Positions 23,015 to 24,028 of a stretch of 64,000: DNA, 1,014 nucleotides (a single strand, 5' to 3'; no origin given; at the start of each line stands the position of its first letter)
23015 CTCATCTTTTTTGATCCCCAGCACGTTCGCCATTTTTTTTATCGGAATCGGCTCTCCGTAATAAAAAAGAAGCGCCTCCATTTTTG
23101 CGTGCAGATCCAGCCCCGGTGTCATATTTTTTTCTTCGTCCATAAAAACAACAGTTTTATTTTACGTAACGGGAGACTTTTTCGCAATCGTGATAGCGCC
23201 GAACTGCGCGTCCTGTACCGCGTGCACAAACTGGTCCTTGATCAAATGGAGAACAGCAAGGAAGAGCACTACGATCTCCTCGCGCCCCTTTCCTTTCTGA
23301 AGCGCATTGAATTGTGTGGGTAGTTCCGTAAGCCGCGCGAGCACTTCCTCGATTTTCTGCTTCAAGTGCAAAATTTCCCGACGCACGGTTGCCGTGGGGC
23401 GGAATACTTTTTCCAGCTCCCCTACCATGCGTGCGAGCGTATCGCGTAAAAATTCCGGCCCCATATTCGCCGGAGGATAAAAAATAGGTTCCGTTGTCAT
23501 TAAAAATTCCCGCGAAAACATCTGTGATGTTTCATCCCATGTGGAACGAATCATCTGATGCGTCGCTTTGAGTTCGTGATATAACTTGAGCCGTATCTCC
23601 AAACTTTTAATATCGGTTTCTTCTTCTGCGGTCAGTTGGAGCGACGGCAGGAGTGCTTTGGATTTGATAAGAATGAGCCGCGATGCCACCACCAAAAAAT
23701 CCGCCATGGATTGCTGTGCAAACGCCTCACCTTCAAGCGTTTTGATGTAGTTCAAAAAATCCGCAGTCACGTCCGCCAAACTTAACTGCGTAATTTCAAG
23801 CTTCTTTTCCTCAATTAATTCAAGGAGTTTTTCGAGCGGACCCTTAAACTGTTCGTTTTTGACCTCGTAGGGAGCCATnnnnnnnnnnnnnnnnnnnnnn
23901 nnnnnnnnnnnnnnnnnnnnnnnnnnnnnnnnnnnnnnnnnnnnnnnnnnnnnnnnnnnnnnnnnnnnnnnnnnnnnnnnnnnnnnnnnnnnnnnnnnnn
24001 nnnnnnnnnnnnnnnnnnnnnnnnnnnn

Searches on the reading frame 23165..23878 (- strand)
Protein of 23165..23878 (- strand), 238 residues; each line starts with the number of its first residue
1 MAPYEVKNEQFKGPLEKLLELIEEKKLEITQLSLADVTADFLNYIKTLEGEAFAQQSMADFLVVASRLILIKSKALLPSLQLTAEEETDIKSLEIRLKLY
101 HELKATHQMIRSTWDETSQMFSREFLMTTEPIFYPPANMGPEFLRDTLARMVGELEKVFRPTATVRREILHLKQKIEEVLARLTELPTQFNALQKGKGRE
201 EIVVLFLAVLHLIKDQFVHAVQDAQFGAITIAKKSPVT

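Call 11: find_related_loci(query=window:23165-23878:-, collection=genome_contigs, flank=4000)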
Query window:23165-23878:- (238 aa) in genome_contigs; peptide patterns used: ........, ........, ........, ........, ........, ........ (x = any residue, [..] = any of these).
87 stretches matched a pattern; 10 encode a relative of the query (tblastn E <= 1e-3); 10 distinct loci.
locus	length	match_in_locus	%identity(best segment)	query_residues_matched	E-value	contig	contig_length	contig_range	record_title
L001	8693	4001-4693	57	4-234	2e-82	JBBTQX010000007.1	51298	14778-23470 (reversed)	MAG: Patescibacteria group bacterium isolate H41-bin082_1 H41_bin082_1_000000000007, whole genome shotgun sequence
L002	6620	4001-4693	55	4-234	8e-80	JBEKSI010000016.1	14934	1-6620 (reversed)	MAG: Minisyncoccia bacterium isolate SPRUCE 530 SPRUCE_530_16, whole genome shotgun sequence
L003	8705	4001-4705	57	1-234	2e-67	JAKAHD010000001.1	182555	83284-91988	MAG: bacterium isolate WY2.bin82 NODE_87_length_182555_cov_5.079708, whole genome shotgun sequence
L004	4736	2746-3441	56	4-234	3e-61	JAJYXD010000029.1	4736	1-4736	MAG: bacterium isolate FK3.bin18 NODE_33820_length_4736_cov_0.949881, whole genome shotgun sequence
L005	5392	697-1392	56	4-234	2e-58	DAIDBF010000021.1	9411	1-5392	MAG TPA_asm: bacterium isolate clean1859 k141_3904, whole genome shotgun sequence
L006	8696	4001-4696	56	4-234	6e-57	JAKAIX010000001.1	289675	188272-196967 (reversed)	MAG: bacterium isolate WY3.bin51 NODE_22_length_289675_cov_2.261207, whole genome shotgun sequence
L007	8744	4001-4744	40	3-234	2e-49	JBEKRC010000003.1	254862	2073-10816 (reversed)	MAG: Minisyncoccia bacterium isolate SPRUCE 501 SPRUCE_501_3, whole genome shotgun sequence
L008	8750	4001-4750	42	1-234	1e-41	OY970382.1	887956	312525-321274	MAG: uncultured bacterium isolate MFD03726.bin.c.5 genome assembly, chromosome: 1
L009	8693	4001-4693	58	4-234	4e-84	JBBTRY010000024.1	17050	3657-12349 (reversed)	MAG: Patescibacteria group bacterium isolate H51-bin094_1 H51_bin094_1_000000000024, whole genome shotgun sequence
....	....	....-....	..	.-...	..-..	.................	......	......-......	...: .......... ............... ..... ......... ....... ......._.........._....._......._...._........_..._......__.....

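Call 15: find_related_loci(query=window:23165-23878:-, collection=metagenome_contigs, flank=3000)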
Query window:23165-23878:- (238 aa) in metagenome_contigs; peptide patterns used: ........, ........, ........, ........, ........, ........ (x = any residue, [..] = any of these).
194 stretches matched a pattern; 8 encode a relative of the query (tblastn E <= 1e-3); 8 distinct loci.
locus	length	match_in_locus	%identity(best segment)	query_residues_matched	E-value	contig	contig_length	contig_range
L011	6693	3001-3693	58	4-234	2e-84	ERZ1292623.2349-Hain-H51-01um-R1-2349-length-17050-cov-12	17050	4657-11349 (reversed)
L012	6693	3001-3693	58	4-234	2e-83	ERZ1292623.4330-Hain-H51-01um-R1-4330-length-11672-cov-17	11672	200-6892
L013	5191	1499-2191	57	3-233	4e-83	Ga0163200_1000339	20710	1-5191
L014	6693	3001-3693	57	4-234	1e-82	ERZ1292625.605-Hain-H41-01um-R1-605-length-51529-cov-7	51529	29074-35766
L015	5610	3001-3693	55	4-234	5e-80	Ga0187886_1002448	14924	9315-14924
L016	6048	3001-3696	54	2-233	2e-76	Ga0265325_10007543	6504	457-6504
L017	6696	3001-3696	57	4-234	3e-61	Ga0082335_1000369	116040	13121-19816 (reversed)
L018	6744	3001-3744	40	3-234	1e-49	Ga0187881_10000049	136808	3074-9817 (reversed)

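Call 16: find_homologous_proteins(query=window:23165-23878:-, max_evalue=1e-20)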
Query window:23165-23878:- (238 aa): 1405 proteins with E <= 1e-20 among 2413 candidates; the best 120 are listed.
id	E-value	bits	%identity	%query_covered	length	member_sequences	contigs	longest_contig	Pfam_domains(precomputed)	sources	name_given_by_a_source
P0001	2.7e-145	500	100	100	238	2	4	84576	PF02616.20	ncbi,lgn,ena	ncbi:MAG: segregation/condensation protein A [Patescibacteria group bacterium]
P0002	3.0e-135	467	94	100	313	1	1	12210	PF02616.20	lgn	-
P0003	2.9e-100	353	72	100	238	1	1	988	PF04824.22,PF02616.20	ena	-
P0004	7.1e-92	325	67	98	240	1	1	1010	PF02616.20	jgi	jgi:segregation and condensation protein A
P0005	4.8e-91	323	66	98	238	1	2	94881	PF02616.20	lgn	-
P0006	1.3e-89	318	65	98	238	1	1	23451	PF02616.20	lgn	-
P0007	2.6e-89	317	65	98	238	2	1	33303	PF02616.20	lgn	-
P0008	6.1e-88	312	64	98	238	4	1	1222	PF02616.20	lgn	-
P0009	5.2e-80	286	64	93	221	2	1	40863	PF02616.20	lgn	-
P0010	5.3e-76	273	58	97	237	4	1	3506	PF02616.20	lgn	-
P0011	2.8e-75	271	57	98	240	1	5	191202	PF02616.20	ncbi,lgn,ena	-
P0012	5.6e-75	270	57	97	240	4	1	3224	PF02616.20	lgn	-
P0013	1.6e-74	269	56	97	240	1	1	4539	PF04824.22,PF02616.20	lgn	-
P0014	8.9e-74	266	57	99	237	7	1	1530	PF02616.20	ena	-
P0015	1.5e-73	265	56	97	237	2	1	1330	PF02616.20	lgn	-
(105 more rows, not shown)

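Call 17: find_encoding_contigs(protein=P0002, flank=3000, max_places=2)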
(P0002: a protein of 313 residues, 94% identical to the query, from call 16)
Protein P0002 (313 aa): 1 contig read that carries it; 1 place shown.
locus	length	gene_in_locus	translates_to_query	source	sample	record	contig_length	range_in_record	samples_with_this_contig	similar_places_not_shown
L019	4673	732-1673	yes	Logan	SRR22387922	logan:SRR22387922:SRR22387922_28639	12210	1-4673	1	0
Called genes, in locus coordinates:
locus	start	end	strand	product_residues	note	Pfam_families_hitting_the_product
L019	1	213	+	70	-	?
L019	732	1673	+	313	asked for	PF02616:SMC_ScpA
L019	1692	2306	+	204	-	PF04079:SMC_ScpB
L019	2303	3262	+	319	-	PF00768:Peptidase_S11, PF02113:Peptidase_S13 (faint), PF13354:Beta-lactamase2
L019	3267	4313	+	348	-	PF00953:Glycos_transf_4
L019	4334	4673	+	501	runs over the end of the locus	PF07969:Amidohydro_3, PF01979:Amidohydro_1 (weak)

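Call 18: find_encoding_contigs(protein=P0005, flank=3000, max_places=2)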
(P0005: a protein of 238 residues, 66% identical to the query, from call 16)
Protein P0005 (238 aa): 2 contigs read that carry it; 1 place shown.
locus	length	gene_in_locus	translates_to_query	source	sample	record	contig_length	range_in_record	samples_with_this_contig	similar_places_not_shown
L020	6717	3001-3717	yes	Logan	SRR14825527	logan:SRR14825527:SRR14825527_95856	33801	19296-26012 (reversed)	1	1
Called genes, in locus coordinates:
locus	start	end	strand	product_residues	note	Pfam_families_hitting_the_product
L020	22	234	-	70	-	-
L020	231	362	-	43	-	-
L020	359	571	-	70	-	-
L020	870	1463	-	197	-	PF02698:DUF218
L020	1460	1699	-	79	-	-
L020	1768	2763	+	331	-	PF01926:MMR_HSR1, PF02421:FeoB_N, PF06071:YchF-GTPase_C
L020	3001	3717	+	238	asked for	PF02616:SMC_ScpA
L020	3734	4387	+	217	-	PF04079:SMC_ScpB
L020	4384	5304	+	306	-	PF00768:Peptidase_S11, PF02113:Peptidase_S13 (faint), PF13354:Beta-lactamase2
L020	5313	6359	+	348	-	PF00953:Glycos_transf_4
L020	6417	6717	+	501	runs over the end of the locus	PF07969:Amidohydro_3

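Call 19: find_encoding_contigs(protein=P0006, flank=3000, max_places=2)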
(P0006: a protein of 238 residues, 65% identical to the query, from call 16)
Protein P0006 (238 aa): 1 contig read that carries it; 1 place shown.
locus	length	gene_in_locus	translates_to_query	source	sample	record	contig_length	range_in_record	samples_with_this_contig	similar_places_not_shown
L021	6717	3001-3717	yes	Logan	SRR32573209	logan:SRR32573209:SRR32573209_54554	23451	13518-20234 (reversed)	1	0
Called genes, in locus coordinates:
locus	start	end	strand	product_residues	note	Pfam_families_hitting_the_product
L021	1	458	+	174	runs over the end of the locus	-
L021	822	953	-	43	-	-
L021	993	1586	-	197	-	PF02698:DUF218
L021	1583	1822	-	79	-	-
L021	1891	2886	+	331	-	PF01926:MMR_HSR1, PF02421:FeoB_N, PF06071:YchF-GTPase_C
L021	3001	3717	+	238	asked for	PF02616:SMC_ScpA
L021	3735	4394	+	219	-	PF04079:SMC_ScpB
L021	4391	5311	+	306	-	PF00768:Peptidase_S11, PF02113:Peptidase_S13 (faint), PF13354:Beta-lactamase2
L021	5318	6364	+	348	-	PF00953:Glycos_transf_4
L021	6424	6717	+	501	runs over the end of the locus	PF07969:Amidohydro_3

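Call 20: find_encoding_contigs(protein=P0007, flank=3000, max_places=2)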
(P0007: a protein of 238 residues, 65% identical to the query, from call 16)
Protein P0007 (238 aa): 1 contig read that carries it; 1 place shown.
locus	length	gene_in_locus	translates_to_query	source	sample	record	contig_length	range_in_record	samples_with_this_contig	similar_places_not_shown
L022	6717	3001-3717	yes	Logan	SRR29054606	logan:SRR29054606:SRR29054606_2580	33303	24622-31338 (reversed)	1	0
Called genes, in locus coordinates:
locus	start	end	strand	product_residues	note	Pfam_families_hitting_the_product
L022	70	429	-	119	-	-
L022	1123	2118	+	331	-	PF01926:MMR_HSR1, PF02421:FeoB_N, PF06071:YchF-GTPase_C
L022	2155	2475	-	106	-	-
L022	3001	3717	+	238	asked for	PF02616:SMC_ScpA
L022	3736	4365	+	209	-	PF04079:SMC_ScpB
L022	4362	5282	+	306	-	PF00768:Peptidase_S11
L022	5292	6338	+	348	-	PF00953:Glycos_transf_4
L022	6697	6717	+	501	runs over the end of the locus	PF07969:Amidohydro_3 (weak), PF01979:Amidohydro_1 (faint)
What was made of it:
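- In L019 and L022 an opposite-strand gene lies between ychF and the RNA (calls 17, 20).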

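Call 21: find_encoding_contigs(protein=P0009, flank=3000, max_places=2)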
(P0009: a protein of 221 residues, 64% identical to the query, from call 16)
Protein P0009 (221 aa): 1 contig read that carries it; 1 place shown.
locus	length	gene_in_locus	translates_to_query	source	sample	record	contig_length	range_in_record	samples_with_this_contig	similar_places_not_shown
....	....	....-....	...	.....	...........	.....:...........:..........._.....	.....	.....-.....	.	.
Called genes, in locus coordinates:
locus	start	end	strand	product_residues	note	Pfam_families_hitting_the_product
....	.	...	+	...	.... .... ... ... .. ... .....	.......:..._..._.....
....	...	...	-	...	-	-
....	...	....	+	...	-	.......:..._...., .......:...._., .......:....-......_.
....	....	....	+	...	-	-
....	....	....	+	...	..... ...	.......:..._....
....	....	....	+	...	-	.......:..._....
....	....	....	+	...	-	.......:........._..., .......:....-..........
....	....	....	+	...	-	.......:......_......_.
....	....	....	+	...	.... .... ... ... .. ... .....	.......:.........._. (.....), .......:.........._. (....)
